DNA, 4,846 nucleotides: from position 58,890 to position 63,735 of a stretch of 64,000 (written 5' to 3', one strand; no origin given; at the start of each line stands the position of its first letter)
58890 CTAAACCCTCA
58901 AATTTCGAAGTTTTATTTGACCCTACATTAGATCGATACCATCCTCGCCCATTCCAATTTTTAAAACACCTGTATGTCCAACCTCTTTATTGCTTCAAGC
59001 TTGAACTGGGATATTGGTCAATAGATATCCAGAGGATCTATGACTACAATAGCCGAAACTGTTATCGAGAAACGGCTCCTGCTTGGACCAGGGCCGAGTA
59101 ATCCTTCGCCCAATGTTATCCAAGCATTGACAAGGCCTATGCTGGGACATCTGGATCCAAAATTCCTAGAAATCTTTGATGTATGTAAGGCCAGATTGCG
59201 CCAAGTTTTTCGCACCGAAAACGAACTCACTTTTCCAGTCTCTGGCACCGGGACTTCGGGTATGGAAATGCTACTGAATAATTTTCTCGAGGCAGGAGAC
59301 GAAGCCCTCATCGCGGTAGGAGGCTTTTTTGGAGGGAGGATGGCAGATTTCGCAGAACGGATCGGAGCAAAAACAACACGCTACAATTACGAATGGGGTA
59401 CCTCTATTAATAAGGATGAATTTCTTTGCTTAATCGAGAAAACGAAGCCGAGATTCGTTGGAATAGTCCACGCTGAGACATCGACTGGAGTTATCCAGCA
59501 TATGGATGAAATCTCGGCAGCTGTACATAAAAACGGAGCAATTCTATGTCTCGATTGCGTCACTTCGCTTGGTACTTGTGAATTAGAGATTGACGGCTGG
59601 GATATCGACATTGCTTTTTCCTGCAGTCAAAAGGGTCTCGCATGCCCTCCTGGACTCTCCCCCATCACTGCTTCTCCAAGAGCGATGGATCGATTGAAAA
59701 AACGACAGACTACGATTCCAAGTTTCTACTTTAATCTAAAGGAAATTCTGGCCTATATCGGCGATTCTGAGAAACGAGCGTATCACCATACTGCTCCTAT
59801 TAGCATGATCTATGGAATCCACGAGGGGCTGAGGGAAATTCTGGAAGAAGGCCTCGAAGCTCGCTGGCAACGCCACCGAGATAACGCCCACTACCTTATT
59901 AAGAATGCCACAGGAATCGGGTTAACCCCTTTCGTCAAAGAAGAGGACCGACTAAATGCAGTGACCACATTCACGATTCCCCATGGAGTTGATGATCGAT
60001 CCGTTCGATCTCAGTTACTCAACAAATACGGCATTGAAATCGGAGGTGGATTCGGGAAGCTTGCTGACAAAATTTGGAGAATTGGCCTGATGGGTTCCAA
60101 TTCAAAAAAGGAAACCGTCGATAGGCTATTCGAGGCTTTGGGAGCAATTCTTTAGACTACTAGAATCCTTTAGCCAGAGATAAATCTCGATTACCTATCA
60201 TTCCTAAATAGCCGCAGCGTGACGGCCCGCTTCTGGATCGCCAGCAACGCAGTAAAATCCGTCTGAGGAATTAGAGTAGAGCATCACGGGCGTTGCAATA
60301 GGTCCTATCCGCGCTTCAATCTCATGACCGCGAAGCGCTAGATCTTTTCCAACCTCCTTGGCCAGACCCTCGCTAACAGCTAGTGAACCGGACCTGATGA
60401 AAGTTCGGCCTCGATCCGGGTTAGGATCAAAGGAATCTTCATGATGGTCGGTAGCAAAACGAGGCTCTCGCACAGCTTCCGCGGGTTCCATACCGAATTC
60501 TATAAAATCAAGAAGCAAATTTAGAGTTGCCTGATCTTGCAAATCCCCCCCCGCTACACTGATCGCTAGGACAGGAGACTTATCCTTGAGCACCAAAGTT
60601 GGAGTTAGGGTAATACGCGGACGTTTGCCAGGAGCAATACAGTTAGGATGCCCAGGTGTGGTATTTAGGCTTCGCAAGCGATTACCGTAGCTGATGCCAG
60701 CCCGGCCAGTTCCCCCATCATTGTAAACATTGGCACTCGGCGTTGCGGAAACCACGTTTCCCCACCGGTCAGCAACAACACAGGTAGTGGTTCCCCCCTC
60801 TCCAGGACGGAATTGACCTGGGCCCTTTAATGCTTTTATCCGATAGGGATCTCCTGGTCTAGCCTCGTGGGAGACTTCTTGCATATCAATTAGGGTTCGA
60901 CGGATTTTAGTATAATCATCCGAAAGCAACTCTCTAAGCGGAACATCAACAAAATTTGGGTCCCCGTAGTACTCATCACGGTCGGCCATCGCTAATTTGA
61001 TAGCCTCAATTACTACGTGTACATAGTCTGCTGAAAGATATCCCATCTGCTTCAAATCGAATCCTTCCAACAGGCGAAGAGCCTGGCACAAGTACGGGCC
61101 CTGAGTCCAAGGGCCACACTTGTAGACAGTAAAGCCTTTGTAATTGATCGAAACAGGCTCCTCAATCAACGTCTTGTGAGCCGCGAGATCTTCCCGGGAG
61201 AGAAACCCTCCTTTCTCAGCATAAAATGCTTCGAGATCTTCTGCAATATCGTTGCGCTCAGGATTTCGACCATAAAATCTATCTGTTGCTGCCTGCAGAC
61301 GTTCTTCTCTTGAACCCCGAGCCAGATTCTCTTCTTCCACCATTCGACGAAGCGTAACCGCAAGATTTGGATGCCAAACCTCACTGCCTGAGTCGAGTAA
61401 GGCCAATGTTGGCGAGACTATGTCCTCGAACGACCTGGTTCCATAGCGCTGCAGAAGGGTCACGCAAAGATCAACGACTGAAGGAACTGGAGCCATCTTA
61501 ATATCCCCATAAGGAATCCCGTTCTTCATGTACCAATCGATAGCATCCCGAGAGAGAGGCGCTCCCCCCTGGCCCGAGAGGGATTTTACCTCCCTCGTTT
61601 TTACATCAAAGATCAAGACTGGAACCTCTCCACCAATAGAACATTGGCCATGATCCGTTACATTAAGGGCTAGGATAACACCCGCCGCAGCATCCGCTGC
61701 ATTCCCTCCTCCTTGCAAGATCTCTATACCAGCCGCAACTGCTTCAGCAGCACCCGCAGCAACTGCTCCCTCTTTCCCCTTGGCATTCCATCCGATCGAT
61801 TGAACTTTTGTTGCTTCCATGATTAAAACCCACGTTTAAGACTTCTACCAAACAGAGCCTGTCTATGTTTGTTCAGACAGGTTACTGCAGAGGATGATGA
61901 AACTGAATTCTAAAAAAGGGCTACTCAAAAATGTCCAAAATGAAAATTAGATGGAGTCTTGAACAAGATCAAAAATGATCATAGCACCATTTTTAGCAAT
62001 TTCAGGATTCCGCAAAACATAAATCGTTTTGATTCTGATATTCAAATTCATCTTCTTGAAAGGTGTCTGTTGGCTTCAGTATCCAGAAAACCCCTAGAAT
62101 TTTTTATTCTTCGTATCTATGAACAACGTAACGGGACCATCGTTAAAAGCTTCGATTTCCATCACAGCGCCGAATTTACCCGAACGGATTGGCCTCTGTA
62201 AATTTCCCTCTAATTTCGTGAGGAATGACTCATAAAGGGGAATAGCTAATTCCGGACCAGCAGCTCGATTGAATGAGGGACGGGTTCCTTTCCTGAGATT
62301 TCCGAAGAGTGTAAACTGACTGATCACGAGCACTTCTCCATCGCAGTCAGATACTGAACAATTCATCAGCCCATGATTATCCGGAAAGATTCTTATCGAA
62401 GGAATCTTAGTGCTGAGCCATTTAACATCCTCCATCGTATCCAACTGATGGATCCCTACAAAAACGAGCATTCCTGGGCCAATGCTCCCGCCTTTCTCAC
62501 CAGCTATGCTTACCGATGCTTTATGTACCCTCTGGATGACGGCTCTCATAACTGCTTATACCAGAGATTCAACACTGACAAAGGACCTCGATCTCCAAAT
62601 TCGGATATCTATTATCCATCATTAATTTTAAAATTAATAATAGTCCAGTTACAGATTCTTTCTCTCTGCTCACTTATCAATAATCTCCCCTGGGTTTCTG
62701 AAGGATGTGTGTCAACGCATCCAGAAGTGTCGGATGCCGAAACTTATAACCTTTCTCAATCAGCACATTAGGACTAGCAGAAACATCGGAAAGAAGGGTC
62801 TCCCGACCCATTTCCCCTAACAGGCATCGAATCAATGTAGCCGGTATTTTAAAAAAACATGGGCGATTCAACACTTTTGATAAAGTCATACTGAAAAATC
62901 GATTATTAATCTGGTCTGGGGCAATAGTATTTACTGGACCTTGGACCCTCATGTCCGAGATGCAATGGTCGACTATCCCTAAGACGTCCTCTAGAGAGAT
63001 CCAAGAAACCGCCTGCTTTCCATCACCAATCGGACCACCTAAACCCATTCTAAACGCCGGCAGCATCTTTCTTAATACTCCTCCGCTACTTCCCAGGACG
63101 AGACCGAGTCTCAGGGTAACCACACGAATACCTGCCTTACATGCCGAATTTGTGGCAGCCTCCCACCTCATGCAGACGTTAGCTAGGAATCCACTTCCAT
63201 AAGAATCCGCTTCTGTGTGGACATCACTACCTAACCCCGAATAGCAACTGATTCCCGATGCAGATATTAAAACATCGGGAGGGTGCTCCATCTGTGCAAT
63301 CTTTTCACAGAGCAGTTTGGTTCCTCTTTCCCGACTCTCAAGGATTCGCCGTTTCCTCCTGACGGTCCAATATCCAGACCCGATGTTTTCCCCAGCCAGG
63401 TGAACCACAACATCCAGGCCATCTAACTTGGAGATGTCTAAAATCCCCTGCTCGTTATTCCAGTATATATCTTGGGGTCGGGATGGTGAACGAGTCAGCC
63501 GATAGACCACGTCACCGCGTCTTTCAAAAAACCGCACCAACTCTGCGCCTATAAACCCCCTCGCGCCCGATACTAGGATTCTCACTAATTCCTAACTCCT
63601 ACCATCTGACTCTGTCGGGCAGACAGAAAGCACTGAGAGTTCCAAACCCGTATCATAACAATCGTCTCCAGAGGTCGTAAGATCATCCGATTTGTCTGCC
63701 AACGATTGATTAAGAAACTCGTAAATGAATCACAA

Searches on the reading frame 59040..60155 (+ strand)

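Call 8: search_protein_families(library=pfam, proteins=[window:59040-60155:+], max_evalue=0.001)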
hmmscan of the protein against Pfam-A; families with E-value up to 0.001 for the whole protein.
window:59040-60155:+ (371 aa): 1 family
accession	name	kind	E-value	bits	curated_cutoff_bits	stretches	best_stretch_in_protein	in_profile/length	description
PF00266.25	Aminotran_5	-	6.9e-28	98.1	21.5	1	34-337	33-338/371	Aminotransferase class-V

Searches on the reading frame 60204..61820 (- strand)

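Call 8: search_protein_families(library=pfam, proteins=[window:60204-61820:-], max_evalue=0.001)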
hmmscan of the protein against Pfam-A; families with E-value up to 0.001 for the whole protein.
window:60204-61820:- (538 aa): 1 family
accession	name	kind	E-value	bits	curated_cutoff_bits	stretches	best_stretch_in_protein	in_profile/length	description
PF01019.26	G_glu_transpept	-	2e-86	291.3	27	2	151-528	160-507/512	Gamma-glutamyltranspeptidase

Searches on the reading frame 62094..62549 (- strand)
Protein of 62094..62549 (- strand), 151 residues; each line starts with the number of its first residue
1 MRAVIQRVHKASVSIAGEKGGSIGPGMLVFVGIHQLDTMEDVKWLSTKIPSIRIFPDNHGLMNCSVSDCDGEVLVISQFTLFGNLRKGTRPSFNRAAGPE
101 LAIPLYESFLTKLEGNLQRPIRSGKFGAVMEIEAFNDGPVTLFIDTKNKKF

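Call 10: search_protein_families(library=pfam, proteins=[window:62094-62549:-], max_evalue=0.1)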
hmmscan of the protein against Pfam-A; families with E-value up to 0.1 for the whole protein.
window:62094-62549:- (151 aa): 1 family
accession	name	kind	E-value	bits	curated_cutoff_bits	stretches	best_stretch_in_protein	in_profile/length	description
PF02580.21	Tyr_Deacylase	-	1.2e-52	178.5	25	1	2-145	1-144/144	D-Tyr-tRNA(Tyr) deacylase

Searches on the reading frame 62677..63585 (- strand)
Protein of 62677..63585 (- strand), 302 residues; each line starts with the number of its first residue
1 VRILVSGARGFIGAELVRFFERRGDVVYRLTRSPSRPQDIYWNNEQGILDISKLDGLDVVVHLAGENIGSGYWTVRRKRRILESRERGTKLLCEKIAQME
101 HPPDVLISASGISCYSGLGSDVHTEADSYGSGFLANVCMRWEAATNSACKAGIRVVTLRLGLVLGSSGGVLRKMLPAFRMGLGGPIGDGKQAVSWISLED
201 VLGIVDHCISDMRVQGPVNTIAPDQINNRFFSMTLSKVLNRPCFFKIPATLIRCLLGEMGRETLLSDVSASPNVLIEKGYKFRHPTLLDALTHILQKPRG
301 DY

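Call 10: search_protein_families(library=pfam, proteins=[window:62677-63585:-], max_evalue=0.1)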
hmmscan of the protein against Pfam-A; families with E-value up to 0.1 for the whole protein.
window:62677-63585:- (302 aa): 3 families
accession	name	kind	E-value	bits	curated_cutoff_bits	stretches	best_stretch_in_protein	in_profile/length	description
PF01370.27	Epimerase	-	1.8e-14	54.2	20.9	1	3-211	1-227/240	NAD dependent epimerase/dehydratase family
PF08338.16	DUF1731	-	7.4e-13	48.5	27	1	247-294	1-47/47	Domain of unknown function (DUF1731)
PF04321.23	RmlD_sub_bind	-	0.0035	16.9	27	1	1-64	1-59/287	RmlD substrate binding domain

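Call 13: find_encoding_contigs(protein=window:62677-63585:-, flank=10000, max_places=6)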
Protein window:62677-63585:- (302 aa): 2 contigs read that carry it; 2 places shown.
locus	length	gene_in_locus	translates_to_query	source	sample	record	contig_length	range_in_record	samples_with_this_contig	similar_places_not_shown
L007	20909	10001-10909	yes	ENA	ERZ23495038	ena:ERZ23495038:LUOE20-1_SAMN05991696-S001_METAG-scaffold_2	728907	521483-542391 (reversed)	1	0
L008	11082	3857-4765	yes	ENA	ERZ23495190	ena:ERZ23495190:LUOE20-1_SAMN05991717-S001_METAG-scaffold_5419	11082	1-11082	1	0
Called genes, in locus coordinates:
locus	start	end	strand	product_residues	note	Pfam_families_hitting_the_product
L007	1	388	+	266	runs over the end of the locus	PF02602:HEM4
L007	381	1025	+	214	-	PF00697:PRAI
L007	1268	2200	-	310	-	PF02775:TPP_enzyme_C, PF12367:PFO_beta_C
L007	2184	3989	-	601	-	PF01558:POR, PF01855:POR_N, PF02780:Transketolase_C (weak), PF17147:PFOR_II (weak)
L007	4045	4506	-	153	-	PF00903:Glyoxalase, PF13468:Glyoxalase_3, PF13669:Glyoxalase_4, PF22677:Ble-like_N (weak)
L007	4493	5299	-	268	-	PF01553:Acyltransferase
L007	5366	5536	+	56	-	-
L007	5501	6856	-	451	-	PF02881:SRP54_N, PF00448:SRP54, PF02978:SRP_SPB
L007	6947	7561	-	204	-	PF00081:Sod_Fe_N, PF02777:Sod_Fe_C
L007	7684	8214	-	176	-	PF00383:dCMP_cyt_deam_1, PF14437:MafB19-deam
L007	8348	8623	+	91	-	PF01176:eIF-1a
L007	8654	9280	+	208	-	PF01032:FecCD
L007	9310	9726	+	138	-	PF01032:FecCD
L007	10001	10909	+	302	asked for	PF01370:Epimerase, PF08338:DUF1731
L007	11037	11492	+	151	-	PF02580:Tyr_Deacylase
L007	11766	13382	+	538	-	PF01019:G_glu_transpept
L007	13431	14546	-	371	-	PF00266:Aminotran_5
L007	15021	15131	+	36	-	-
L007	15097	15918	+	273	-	PF00005:ABC_tran, PF13304:AAA_21 (weak)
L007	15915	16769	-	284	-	PF00698:Acyl_transf_1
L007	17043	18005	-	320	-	PF00248:Aldo_ket_red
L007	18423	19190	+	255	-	PF05721:PhyH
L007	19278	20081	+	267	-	PF00583:Acetyltransf_1 (weak)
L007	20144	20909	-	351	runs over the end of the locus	PF01261:AP_endonuc_2, PF03786:UxuA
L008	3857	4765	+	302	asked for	PF01370:Epimerase, PF08338:DUF1731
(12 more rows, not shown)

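Call 51: find_homologous_proteins(query=L007:5501-6856:-, max_evalue=1e-50)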
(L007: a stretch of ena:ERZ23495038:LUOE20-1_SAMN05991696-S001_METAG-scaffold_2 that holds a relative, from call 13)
Query L007:5501-6856:- (451 aa): 8000 proteins with E <= 1e-50 among 8000 candidates; the best 120 are listed.
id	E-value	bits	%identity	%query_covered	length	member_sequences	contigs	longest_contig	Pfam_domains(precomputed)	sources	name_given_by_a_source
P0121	8.6e-289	975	100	100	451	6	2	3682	PF02881.25,PF02978.27,PF00448.29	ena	-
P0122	1.4e-237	806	81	100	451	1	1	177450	PF02881.25,PF02978.27,PF01656.30,PF00448.29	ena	-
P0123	7.2e-236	801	80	100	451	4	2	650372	PF02881.25,PF02978.27,PF01656.30,PF00448.29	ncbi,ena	-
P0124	4.5e-190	650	66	98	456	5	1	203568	PF06414.19,PF02881.25,PF02978.27,PF13401.13,PF00448.29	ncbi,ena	-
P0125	1.3e-188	645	67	92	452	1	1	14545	PF02881.25,PF02978.27,PF01656.30,PF00448.29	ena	-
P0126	2.6e-182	624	65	95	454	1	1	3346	PF06414.19,PF02881.25,PF02978.27,PF13207.13,PF13401.13,PF00448.29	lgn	-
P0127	1.3e-181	622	64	96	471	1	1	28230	PF02881.25,PF02978.27,PF01656.30,PF00448.29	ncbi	-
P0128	3.1e-181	621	65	92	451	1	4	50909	PF02881.25,PF02978.27,PF01656.30,PF00448.29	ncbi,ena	-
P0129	4.6e-181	620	65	92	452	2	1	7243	PF02881.25,PF02978.27,PF01656.30,PF00448.29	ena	-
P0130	2.1e-180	618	62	98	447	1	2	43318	PF02881.25,PF02978.27,PF01656.30,PF00448.29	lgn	-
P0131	4.1e-180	617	64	92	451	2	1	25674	PF02881.25,PF02978.27,PF01656.30,PF00448.29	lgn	-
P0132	8.8e-180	616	64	92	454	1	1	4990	PF02881.25,PF02978.27,PF01656.30,PF00448.29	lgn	-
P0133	9.8e-180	616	64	91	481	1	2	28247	PF02881.25,PF02978.27,PF01656.30,PF13401.13,PF00448.29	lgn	-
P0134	1.1e-179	616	63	92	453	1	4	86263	PF06414.19,PF02881.25,PF02978.27,PF01656.30,PF00448.29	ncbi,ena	-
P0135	1.4e-179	615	65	92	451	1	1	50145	PF02881.25,PF02978.27,PF01656.30,PF00448.29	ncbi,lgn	-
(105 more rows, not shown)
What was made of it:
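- On SAR202-type genome-wide paralog expansion: SRP54 relatives are Puniceicoccales (call 51).
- The flanking SRP54 finds Cerasicoccus, Coraliomargarita and Rubellicoccus at 61-63% identity (call 51).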
